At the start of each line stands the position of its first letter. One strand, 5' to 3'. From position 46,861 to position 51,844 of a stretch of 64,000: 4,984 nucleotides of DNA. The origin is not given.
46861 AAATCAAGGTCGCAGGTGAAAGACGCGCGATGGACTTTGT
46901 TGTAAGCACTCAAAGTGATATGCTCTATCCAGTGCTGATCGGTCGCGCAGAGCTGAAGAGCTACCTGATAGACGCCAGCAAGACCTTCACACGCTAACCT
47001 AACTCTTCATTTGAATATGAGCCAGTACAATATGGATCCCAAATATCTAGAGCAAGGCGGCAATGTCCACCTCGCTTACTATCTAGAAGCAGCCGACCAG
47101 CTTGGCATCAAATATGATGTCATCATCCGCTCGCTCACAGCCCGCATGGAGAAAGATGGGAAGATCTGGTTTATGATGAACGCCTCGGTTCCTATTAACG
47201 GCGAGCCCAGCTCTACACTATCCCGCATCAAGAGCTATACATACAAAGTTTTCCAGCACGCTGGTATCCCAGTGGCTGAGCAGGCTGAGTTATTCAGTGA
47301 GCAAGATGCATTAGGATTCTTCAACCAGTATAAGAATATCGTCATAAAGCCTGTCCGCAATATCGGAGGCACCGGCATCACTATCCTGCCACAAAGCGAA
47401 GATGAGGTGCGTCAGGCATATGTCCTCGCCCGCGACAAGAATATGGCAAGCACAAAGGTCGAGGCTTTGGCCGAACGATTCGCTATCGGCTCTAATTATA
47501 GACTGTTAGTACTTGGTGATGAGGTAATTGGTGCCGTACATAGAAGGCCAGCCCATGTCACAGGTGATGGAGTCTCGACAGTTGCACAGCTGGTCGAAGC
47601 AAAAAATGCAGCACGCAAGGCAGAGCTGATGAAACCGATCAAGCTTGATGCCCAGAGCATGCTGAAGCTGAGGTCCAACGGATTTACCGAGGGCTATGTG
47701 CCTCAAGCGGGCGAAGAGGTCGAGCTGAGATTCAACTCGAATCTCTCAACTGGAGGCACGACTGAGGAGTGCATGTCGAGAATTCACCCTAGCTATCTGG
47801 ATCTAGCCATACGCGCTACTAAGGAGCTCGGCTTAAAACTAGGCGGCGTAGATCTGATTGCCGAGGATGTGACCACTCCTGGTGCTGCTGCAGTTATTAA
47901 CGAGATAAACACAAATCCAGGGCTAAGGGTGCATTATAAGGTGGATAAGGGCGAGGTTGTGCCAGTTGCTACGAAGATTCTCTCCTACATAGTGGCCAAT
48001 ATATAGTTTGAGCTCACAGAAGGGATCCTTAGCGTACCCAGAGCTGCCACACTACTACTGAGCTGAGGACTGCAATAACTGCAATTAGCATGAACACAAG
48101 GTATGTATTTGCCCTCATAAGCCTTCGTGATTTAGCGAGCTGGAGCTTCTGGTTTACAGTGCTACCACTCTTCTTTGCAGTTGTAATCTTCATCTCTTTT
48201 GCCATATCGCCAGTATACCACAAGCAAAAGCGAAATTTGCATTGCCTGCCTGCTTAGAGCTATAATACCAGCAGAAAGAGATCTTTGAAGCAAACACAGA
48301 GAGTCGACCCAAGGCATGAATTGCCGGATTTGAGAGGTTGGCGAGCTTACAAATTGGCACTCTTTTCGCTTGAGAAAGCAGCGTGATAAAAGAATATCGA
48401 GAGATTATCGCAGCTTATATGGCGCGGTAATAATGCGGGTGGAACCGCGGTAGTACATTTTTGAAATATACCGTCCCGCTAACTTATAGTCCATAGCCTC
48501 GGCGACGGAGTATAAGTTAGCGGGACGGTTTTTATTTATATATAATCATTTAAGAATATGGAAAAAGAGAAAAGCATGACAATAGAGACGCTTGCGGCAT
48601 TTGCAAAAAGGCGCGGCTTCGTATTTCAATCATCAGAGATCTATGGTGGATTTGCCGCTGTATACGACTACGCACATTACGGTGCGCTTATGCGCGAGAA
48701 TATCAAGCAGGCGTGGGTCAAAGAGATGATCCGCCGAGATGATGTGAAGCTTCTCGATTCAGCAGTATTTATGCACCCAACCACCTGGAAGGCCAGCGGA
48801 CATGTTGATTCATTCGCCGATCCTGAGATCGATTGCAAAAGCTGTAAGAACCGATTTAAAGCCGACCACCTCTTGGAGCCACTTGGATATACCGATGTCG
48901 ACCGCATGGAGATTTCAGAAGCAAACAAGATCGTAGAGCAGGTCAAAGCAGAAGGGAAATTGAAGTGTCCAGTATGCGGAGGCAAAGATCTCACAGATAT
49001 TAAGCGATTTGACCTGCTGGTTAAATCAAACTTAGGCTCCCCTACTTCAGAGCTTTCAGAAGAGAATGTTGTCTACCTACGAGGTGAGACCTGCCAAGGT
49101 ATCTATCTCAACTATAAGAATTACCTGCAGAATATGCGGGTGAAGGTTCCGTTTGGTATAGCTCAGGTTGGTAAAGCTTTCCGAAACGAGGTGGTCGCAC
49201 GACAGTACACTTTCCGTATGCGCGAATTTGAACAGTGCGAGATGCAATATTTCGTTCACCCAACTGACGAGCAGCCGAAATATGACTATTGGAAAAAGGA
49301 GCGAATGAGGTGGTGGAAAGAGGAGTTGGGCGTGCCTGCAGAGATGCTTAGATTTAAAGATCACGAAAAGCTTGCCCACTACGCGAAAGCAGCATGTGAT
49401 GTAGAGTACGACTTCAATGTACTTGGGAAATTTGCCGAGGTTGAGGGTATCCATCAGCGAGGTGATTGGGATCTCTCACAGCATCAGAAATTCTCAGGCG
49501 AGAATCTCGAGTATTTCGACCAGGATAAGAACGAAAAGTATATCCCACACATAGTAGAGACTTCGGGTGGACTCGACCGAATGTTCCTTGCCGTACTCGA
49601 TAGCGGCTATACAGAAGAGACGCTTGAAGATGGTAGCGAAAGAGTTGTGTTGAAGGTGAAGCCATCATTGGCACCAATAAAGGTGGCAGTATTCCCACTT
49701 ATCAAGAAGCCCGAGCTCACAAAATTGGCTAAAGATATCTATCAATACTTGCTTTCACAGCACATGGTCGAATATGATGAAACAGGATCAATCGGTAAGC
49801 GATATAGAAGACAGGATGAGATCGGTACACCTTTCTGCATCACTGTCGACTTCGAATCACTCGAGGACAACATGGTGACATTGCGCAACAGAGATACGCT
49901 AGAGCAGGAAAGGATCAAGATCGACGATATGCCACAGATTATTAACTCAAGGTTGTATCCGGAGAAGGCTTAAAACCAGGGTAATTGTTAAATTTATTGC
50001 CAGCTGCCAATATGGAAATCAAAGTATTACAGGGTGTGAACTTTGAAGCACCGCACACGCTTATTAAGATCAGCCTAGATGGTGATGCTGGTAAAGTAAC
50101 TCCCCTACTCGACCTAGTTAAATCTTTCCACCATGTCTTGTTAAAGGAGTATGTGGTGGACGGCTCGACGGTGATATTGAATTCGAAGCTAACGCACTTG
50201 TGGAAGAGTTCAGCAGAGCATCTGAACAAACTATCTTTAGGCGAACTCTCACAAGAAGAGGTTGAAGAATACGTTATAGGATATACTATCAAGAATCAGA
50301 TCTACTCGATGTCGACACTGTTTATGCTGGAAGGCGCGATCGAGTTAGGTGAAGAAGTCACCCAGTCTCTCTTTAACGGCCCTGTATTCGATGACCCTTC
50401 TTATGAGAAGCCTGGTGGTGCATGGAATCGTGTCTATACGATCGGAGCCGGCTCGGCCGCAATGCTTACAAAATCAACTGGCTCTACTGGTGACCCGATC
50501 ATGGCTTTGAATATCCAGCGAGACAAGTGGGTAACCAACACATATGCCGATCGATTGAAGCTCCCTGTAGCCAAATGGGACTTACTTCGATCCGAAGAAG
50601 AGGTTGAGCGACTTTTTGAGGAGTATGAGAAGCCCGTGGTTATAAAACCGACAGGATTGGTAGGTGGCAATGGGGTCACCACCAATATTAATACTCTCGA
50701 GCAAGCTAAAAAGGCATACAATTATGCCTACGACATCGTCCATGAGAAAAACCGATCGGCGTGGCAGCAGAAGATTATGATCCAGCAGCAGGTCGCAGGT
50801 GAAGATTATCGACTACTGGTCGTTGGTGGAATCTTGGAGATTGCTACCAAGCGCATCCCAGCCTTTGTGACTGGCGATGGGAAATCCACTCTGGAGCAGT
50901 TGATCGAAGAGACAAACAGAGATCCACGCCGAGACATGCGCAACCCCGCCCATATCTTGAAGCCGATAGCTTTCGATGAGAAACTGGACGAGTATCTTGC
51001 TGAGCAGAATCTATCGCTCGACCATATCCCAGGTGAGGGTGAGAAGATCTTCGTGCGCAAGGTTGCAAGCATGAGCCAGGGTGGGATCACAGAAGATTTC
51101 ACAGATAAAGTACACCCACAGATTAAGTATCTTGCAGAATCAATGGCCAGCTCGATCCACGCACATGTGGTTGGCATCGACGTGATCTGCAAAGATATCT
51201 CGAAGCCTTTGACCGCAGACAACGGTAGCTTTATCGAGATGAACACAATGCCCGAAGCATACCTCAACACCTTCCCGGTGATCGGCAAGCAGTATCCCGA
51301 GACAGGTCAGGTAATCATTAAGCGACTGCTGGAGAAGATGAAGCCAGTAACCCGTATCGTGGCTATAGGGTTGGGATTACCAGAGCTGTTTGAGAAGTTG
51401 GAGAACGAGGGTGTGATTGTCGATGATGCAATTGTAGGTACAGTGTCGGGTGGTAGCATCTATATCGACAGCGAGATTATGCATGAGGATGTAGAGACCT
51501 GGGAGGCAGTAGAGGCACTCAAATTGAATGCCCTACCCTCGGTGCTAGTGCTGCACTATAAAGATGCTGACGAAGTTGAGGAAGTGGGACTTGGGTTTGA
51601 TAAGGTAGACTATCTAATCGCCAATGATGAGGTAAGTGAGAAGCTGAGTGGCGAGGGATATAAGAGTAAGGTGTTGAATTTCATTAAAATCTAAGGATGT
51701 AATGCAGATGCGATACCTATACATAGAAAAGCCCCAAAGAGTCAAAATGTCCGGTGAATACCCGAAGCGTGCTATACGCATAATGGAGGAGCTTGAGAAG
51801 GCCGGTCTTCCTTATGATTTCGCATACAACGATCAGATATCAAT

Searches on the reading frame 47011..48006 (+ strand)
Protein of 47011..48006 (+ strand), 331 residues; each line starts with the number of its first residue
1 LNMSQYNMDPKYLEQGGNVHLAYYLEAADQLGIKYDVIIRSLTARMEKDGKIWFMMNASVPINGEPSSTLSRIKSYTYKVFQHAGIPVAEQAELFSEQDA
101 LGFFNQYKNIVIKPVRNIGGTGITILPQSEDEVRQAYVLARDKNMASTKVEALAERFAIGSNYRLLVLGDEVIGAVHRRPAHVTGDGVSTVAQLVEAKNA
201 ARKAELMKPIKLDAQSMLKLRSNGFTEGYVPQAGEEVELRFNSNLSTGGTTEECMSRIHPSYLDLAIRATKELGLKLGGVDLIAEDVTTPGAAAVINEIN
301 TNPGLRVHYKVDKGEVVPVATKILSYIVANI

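Call 3: search_protein_families(library=pfam, proteins=[window:47011-48006:+], max_evalue=0.01)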
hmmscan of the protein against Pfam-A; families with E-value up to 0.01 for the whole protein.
window:47011-48006:+ (331 aa): 6 families
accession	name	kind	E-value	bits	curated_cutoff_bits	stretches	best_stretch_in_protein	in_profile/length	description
PF08443.16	RimK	-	1e-11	45.3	21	2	240-327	111-188/188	RimK-like ATP-grasp domain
PF02955.21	GSH-S_ATP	-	1.6e-06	28.1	23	1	101-182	25-106/175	Prokaryotic glutathione synthetase, ATP-grasp domain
PF14397.11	ATPgrasp_ST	-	0.00056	19.6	31.4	0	74-132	22-85/278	Sugar-transfer associated ATP-grasp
PF01071.24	GARS_A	-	0.0028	18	27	1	74-170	3-101/194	Phosphoribosylglycinamide synthetase, ATP-grasp (A) domain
PF14398.11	ATPgrasp_YheCD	-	0.0073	16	26.8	0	94-135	35-76/255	YheC/D like ATP-grasp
PF02655.19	ATP-grasp_3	-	0.0092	16.5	23.2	0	74-135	4-60/160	ATP-grasp domain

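Call 4: search_protein_families(library=ncbifam, proteins=[window:47011-48006:+], max_evalue=0.01)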
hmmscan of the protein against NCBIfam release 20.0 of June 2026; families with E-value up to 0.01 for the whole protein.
window:47011-48006:+ (331 aa): 17 families
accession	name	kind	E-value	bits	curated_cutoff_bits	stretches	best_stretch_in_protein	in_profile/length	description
NF010623.0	PRK14016.1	subfamily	1.1e-58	199.2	877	1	69-327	210-471/871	cyanophycin synthetase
TIGR02068.2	cya_phycin_syn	equivalog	8.9e-55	186.1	850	1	71-327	211-470/862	cyanophycin synthetase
NF002688.0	PRK02471.1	equivalog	3.2e-48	164.7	425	1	30-328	444-752/756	bifunctional glutamate--cysteine ligase GshA/glutathione synthetase GshB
TIGR03103.1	trio_acet_GNAT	equivalog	1.1e-36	126.5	569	1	73-308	297-527/547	N-acetylglutaminylglutamine synthetase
TIGR01435.1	glu_cys_lig_rel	equivalog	6.5e-31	107.3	656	1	70-309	466-702/719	bifunctional glutamate--cysteine ligase/glutathione synthetase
TIGR00768.1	rimK_fam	subfamily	2.2e-18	66.6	143.4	2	240-327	198-276/276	RimK family alpha-L-glutamate ligase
NF040720.1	MptN_Meth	equivalog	6e-16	58.4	350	2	74-199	102-224/291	tetrahydromethanopterin:alpha-L-glutamate ligase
TIGR02144.1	LysX_arch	equivalog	4.4e-10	39.1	275.6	2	240-329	197-277/281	lysine biosynthesis protein LysX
NF007764.0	PRK10446.1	equivalog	4.6e-09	36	331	1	240-328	209-287/300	30S ribosomal protein S6--L-glutamate ligase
NF002378.0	PRK01372.1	subfamily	7.8e-09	34.6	243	1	34-181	58-202/305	D-alanine--D-alanine ligase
TIGR01205.1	D_ala_D_alaTIGR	subfamily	4.5e-06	25.9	245.65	0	30-220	60-249/318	D-alanine--D-alanine ligase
TIGR01380.1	glut_syn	equivalog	2.3e-05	23.5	299.05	1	102-181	148-227/312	glutathione synthase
NF003573.0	PRK05246.1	equivalog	2.3e-05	23.3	272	1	101-182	148-229/316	glutathione synthase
NF000092.1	D_ala_D_lac_Ao2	exception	3.3e-05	23.1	700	1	10-171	66-223/348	D-alanine--(R)-lactate ligase VanA-Ao2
TIGR00877.1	purD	equivalog_domain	0.00042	19.2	288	1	72-170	103-203/425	phosphoribosylamine--glycine ligase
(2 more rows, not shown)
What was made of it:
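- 47011..48006 (+): ATP-grasp ligase of 331 aa, similar to the cyanophycin-synthetase G domain. NF010623 at 199.2 bits (call 4).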

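Call 76: search_solved_structures(query=window:47011-48006:+, max_evalue=0.00001)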
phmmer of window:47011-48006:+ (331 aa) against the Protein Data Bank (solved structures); distinct sequences matched with E-value up to 0.00001: 11.
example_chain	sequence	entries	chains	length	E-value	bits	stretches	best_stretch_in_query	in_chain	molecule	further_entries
7lgn_A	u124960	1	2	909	2.6e-35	125.4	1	79-326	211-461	Cyanophycin synthase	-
7wac_A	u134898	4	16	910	2.3e-34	122.3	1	74-324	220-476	Cyanophycin synthase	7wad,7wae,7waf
3ln7_A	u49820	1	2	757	1.8e-31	112.8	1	70-309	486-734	Glutathione biosynthesis bifunctional protein gshAB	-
7lgm_A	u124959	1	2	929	2.5e-29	105.8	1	74-326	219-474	Cyanophycin synthase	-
7txv_A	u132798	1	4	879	1.2e-28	103.5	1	74-325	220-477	Cyanophycin synthase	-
7lg5_A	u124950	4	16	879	1.2e-28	103.5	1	74-325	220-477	Cyanophycin synthase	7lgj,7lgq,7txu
3ln6_A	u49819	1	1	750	1.1e-25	93.8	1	74-326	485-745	Glutathione biosynthesis bifunctional protein gshAB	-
8fxh_A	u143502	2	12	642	6.6e-25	91.3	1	73-325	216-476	RimK domain-containing protein ATP-grasp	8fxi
7ta5_A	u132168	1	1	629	5.8e-24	88.2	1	81-328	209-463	Glutathione synthase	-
5zct_A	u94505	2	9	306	8.6e-07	31.8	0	240-326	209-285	Ribosomal protein S6--L-glutamate ligase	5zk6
4iwx_A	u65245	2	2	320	1e-06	31.5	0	240-326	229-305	Ribosomal protein S6 modification protein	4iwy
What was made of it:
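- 47011..48006 (+): PDB CphA1 7LGN gives E 2.6e-35 (call 76).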

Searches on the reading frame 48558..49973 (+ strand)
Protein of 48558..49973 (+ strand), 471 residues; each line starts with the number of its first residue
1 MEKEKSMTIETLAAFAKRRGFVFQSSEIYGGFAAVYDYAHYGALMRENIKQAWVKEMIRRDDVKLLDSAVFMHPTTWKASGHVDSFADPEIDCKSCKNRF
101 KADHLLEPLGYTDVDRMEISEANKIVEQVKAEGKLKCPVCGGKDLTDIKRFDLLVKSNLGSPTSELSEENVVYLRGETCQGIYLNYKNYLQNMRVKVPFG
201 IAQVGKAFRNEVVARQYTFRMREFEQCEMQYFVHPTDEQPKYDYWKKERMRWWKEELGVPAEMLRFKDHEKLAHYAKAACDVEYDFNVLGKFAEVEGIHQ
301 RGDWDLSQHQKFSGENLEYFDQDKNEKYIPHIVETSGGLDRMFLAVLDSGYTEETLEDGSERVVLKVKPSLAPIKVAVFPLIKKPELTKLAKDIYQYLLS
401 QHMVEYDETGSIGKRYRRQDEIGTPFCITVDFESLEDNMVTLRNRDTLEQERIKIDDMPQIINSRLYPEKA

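Call 3: search_protein_families(library=pfam, proteins=[window:48558-49973:+], max_evalue=0.01)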
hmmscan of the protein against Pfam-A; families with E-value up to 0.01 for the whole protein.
window:48558-49973:+ (471 aa): 3 families
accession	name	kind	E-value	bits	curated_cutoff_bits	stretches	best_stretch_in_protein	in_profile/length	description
PF03129.25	HGTP_anticodon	-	1.9e-21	76.5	21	1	375-464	1-93/94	Anticodon binding domain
PF00587.30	tRNA-synt_2b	-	2.4e-14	54.2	29.3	1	169-348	8-177/179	tRNA synthetase class II core domain (G, H, P, S and T)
PF04423.19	Rad50_zn_hook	-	0.0015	18.7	24.3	1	117-142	3-27/52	Rad50 zinc hook motif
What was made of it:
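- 48558..49973 (+): Glycyl-tRNA synthetase. This housekeeping gene is inserted inside the cluster and is not part of the system. Pfam tRNA-synt_2b and HGTP_anticodon (call 3).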

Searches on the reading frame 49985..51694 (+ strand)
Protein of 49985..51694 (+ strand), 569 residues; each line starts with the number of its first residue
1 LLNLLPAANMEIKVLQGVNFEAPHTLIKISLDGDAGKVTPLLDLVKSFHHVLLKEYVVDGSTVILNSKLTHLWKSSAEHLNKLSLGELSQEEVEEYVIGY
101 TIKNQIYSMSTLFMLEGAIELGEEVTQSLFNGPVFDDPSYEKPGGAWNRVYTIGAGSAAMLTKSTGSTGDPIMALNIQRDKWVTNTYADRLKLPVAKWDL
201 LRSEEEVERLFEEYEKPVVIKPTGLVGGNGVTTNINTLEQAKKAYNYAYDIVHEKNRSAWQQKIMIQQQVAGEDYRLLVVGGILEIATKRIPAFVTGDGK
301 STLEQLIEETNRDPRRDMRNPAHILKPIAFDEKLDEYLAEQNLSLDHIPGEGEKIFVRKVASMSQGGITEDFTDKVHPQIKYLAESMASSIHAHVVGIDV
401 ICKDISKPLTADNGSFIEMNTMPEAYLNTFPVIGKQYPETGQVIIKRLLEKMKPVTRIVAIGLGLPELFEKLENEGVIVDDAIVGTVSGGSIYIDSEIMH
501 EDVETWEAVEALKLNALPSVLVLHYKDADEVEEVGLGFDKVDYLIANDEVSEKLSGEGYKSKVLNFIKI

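Call 3: search_protein_families(library=pfam, proteins=[window:49985-51694:+], max_evalue=0.01)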
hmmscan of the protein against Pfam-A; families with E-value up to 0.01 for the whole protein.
window:49985-51694:+ (569 aa): 4 families
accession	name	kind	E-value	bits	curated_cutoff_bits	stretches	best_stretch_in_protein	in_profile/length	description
PF01071.24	GARS_A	-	1e-07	32.5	27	1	184-278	6-97/194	Phosphoribosylglycinamide synthetase, ATP-grasp (A) domain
PF02955.21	GSH-S_ATP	-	5.4e-05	23.1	23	1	202-293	19-105/175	Prokaryotic glutathione synthetase, ATP-grasp domain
PF13549.11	ATP-grasp_5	-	0.00026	20.9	27.6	1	189-277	20-112/221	ATP-grasp domain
PF08443.16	RimK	-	0.00033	20.8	21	0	179-284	2-99/188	RimK-like ATP-grasp domain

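Call 4: search_protein_families(library=ncbifam, proteins=[window:49985-51694:+], max_evalue=0.01)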
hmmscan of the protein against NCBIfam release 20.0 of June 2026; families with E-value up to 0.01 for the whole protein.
window:49985-51694:+ (569 aa): 18 families
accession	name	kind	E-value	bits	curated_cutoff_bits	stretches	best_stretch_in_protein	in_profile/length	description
NF010623.0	PRK14016.1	subfamily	4.2e-70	236.9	877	1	151-542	185-567/871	cyanophycin synthetase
TIGR02068.2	cya_phycin_syn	equivalog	1.4e-67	228.4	850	1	149-499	182-523/862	cyanophycin synthetase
NF002688.0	PRK02471.1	equivalog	3.4e-42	144.7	425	1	170-450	479-753/756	bifunctional glutamate--cysteine ligase GshA/glutathione synthetase GshB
TIGR03103.1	trio_acet_GNAT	equivalog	5.2e-32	111.1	569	1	160-420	277-519/547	N-acetylglutaminylglutamine synthetase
TIGR01435.1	glu_cys_lig_rel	equivalog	1e-24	86.8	656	1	193-439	482-711/719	bifunctional glutamate--cysteine ligase/glutathione synthetase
TIGR00768.1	rimK_fam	subfamily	2.8e-08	33.5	143.4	1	173-285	80-188/276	RimK family alpha-L-glutamate ligase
TIGR00877.1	purD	equivalog_domain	6.7e-08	31.7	288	1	175-279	99-200/425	phosphoribosylamine--glycine ligase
NF002378.0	PRK01372.1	subfamily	2.5e-07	29.7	243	1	168-282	88-191/305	D-alanine--D-alanine ligase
TIGR02144.1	LysX_arch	equivalog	1.7e-06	27.3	275.6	1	158-290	65-193/281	lysine biosynthesis protein LysX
NF006766.0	PRK09288.1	equivalog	0.00019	20.4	339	1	183-270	117-198/396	formate-dependent phosphoribosylglycinamide formyltransferase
NF004678.0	PRK06019.1-4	equivalog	0.00066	18.6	444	1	178-222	77-121/355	5-(carboxyamino)imidazole ribonucleotide synthase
NF003573.0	PRK05246.1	equivalog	0.00071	18.5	272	1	203-293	143-228/316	glutathione synthase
TIGR01205.1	D_ala_D_alaTIGR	subfamily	0.00095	18.2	245.65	1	168-255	94-189/318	D-alanine--D-alanine ligase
NF002563.0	PRK02186.1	subfamily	0.0013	17.1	625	1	158-280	85-198/890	argininosuccinate lyase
NF004679.0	PRK06019.1-5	equivalog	0.0017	17.3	326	1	172-244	91-164/376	5-(carboxyamino)imidazole ribonucleotide synthase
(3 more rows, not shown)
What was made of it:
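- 49985..51694 (+): ATP-grasp ligase of 569 aa, similar to the cyanophycin-synthetase G domain. It has an extra N-terminal region and a C-terminal stub. NF010623 at 236.9 bits over CphA positions 185-567 (call 4).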

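Call 75: search_solved_structures(query=window:49985-51694:+, max_evalue=0.00001, show_alignments=1)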
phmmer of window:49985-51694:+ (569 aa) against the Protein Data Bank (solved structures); distinct sequences matched with E-value up to 0.00001: 9.
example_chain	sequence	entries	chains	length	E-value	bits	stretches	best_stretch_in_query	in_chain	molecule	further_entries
7wac_A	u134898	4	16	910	5.9e-41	144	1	163-435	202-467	Cyanophycin synthase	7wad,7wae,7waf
7lg5_A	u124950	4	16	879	2.8e-40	141.8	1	153-434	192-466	Cyanophycin synthase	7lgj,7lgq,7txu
7txv_A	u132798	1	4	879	2.8e-40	141.8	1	153-434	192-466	Cyanophycin synthase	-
7ta5_A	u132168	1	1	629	3.9e-39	138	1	193-445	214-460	Glutathione synthase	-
8fxh_A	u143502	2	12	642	2.3e-38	135.5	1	186-537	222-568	RimK domain-containing protein ATP-grasp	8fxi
7lgm_A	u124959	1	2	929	5.9e-37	130.9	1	153-502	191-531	Cyanophycin synthase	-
7lgn_A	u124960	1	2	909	7.3e-35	123.9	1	171-443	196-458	Cyanophycin synthase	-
3ln6_A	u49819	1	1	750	2.2e-24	89.3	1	178-454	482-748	Glutathione biosynthesis bifunctional protein gshAB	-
3ln7_A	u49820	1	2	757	2.9e-22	82.4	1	210-449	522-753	Glutathione biosynthesis bifunctional protein gshAB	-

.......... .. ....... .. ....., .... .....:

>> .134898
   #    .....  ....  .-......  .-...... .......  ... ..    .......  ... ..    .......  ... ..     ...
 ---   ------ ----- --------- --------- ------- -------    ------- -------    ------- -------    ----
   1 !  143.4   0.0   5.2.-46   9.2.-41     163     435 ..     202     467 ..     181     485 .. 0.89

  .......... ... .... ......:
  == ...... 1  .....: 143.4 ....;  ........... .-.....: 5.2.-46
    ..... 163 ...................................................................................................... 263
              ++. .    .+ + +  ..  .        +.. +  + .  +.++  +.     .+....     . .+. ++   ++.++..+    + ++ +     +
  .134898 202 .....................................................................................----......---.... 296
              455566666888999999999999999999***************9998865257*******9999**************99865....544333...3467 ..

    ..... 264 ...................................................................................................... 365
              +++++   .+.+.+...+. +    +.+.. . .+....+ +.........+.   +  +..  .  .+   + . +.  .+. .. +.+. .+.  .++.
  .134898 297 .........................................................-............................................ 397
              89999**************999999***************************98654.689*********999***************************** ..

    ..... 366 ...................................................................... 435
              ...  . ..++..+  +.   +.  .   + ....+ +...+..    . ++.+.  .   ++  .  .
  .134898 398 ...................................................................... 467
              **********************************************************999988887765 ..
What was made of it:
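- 49985..51694 (+): PDB CphA1 7WAC gives E 5.9e-41 (call 75).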
